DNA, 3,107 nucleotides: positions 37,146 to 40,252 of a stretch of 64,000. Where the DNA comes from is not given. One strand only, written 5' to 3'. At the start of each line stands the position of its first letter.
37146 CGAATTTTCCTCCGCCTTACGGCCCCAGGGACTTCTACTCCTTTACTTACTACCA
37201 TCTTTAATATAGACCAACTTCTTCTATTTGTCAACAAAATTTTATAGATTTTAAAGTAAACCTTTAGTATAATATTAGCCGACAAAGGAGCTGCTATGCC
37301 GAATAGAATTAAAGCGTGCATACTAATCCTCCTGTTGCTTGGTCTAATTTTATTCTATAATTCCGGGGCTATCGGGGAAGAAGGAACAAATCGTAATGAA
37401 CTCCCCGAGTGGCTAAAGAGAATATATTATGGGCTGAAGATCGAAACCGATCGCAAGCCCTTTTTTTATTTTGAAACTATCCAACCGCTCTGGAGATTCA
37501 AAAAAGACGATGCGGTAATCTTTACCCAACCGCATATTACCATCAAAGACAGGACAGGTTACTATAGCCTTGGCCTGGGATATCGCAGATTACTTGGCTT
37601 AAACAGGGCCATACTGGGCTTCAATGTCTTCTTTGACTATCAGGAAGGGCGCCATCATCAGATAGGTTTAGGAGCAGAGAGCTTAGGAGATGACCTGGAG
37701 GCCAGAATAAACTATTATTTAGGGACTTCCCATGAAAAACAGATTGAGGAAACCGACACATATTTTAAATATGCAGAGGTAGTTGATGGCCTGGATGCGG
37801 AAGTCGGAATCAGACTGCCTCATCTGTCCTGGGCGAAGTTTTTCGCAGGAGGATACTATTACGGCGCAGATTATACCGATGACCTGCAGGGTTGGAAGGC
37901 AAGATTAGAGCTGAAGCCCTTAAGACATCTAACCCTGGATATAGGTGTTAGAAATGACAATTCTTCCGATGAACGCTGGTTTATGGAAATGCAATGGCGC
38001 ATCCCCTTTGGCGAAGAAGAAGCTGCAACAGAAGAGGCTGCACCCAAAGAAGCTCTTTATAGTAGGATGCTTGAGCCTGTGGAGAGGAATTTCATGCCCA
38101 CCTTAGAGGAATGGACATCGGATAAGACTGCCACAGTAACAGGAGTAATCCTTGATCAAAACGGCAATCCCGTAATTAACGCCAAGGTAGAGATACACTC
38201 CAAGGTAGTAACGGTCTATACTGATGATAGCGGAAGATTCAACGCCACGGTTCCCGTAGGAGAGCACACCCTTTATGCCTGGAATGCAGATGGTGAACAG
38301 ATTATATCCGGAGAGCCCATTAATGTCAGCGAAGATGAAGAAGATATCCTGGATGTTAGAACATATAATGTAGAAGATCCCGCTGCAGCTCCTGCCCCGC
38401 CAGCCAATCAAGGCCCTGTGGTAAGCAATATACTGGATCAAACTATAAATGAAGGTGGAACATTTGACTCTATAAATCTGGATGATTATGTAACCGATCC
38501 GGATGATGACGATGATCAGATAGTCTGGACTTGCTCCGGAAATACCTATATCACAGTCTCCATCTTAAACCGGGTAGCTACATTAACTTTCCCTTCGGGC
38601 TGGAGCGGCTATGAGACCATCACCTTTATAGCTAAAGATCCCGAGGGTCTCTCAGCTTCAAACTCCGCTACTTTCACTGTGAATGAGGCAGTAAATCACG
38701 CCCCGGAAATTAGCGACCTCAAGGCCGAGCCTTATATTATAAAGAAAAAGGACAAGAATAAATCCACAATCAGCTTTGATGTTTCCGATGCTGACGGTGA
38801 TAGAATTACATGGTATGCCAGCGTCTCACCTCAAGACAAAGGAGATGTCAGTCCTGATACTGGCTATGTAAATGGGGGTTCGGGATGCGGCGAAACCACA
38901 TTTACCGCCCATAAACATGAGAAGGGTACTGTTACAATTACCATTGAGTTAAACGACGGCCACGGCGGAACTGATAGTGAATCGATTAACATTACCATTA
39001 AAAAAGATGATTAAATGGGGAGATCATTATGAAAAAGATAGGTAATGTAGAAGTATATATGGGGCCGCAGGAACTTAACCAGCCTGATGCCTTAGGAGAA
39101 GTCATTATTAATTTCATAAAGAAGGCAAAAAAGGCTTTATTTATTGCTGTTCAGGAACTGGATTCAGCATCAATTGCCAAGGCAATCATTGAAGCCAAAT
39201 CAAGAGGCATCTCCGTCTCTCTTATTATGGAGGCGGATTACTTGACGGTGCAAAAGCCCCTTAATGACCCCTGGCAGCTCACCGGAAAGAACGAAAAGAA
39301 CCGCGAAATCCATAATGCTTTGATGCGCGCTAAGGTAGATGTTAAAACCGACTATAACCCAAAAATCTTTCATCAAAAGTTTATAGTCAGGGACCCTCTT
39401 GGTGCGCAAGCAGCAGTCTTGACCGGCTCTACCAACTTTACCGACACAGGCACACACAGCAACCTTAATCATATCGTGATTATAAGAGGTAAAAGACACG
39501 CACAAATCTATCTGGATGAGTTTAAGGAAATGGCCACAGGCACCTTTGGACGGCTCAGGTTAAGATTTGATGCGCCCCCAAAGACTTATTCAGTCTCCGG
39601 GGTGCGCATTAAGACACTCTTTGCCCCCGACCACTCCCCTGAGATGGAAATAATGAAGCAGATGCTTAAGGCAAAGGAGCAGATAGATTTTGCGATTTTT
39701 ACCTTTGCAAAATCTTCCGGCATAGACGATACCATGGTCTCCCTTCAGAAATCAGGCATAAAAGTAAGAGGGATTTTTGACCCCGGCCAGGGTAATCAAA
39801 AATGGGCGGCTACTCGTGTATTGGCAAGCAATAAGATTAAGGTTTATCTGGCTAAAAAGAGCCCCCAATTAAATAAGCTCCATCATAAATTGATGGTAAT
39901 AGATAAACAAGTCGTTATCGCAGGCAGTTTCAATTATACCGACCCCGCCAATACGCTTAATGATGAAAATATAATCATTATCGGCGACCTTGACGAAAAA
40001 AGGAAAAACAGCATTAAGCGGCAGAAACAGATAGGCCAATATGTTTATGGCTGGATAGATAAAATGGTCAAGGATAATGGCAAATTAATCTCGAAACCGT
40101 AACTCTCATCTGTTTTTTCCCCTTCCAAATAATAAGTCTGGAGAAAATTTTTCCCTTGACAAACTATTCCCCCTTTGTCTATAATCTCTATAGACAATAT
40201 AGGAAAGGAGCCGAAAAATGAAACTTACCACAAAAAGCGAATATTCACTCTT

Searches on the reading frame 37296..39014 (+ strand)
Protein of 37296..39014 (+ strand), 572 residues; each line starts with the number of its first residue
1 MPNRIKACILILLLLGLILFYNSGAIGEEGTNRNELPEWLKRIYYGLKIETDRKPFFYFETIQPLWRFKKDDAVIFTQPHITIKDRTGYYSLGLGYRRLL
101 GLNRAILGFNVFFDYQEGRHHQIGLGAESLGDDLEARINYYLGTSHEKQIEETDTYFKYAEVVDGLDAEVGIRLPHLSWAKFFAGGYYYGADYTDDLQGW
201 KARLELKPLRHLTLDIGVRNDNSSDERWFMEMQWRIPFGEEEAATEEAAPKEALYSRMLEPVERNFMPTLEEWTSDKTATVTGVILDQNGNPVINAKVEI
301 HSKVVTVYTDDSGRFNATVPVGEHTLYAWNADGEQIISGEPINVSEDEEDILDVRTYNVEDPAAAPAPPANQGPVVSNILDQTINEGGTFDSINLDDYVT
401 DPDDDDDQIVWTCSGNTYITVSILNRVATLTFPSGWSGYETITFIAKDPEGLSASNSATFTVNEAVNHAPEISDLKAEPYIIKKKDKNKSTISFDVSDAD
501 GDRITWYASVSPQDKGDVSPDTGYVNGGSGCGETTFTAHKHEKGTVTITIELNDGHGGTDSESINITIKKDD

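Call 6: search_protein_families(library=pfam, proteins=[window:37296-39014:+])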
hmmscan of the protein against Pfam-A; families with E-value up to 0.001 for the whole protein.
window:37296-39014:+ (572 aa): 7 families
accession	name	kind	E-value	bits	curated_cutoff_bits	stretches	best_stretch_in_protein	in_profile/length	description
PF11924.14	IAT_beta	-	4.8e-24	85.8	22.3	1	48-265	51-278/279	Inverse autotransporter, beta-domain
PF17963.7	Big_9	-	9.8e-12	46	23.6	2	491-567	18-89/89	Bacterial Ig domain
PF13620.12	CarboxypepD_reg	-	2.3e-09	37.9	32.3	1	280-354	1-79/82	Carboxypeptidase regulatory-like domain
PF09134.16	Invasin_D3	-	4.1e-07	30.9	33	1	471-567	3-96/98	Invasin, domain 3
PF15976.11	CooC_C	-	4.3e-07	30.3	29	1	271-330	9-66/93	CS1-pili formation C-terminal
PF13715.12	CarbopepD_reg_2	-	2.9e-05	24.4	32.2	1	281-326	1-48/88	CarboxypepD_reg-like domain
PF02369.22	Big_1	-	0.00022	21.7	34.9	0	277-319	17-66/93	Bacterial Ig-like domain (group 1)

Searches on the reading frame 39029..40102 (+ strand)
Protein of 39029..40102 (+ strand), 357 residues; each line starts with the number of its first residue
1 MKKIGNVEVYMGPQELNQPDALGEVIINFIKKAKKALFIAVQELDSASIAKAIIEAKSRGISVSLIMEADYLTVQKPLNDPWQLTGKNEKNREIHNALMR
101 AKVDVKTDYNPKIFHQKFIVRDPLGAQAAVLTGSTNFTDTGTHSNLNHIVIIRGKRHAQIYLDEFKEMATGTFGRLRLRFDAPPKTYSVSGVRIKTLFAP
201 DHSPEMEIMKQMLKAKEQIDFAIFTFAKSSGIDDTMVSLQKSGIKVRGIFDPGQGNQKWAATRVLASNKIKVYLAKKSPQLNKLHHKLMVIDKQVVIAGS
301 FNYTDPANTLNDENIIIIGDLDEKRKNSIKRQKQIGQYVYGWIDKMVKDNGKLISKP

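Call 6: search_protein_families(library=pfam, proteins=[window:39029-40102:+])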
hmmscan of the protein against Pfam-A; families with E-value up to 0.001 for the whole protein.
window:39029-40102:+ (357 aa): 3 families
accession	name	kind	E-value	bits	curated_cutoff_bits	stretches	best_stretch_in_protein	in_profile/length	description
PF13091.12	PLDc_2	-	5.9e-43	146.3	27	2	209-320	2-117/132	PLD-like domain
PF07894.18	SACK1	-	5.5e-09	36.4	21.4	1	3-168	108-268/274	Scaffolding anchor of CK1 domain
PF00614.28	PLDc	-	2.7e-05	24.4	21.9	0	284-306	5-27/28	Phospholipase D Active site motif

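Call 7: search_protein_families(library=ncbifam, proteins=[window:39029-40102:+], max_evalue=0.001)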
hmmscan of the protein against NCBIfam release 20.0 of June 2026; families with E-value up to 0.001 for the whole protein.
window:39029-40102:+ (357 aa): 8 families
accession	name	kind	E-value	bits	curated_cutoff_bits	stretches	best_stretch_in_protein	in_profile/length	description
NF010492.0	PRK13912.1-3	equivalog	1e-17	64.3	297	2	8-170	24-173/178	nuclease NucT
NF038319.1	DISARM_DrmC_I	equivalog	1.1e-16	61.1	133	2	21-168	94-234/236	DISARM system phospholipase D-like protein DrmC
NF010490.0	PRK13912.1-1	equivalog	2e-13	50.7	211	2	205-328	32-147/159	nuclease NucT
NF010493.0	PRK13912.1-4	equivalog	1.3e-11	44.8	351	2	204-324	28-154/171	nuclease NucT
NF010491.0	PRK13912.1-2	equivalog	3.2e-11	43.3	225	2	211-336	44-175/180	nuclease NucT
NF041068.1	DpdK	equivalog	2.5e-08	33.7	100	0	277-325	110-157/167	phospholipase D-like domain-containing protein DpdK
TIGR04265.1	bac_cardiolipin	equivalog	8.6e-05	21.7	290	1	206-305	132-242/483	cardiolipin synthase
NF008427.0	PRK11263.1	equivalog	0.00012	21.2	281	0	27-170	213-341/409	cardiolipin synthase ClsB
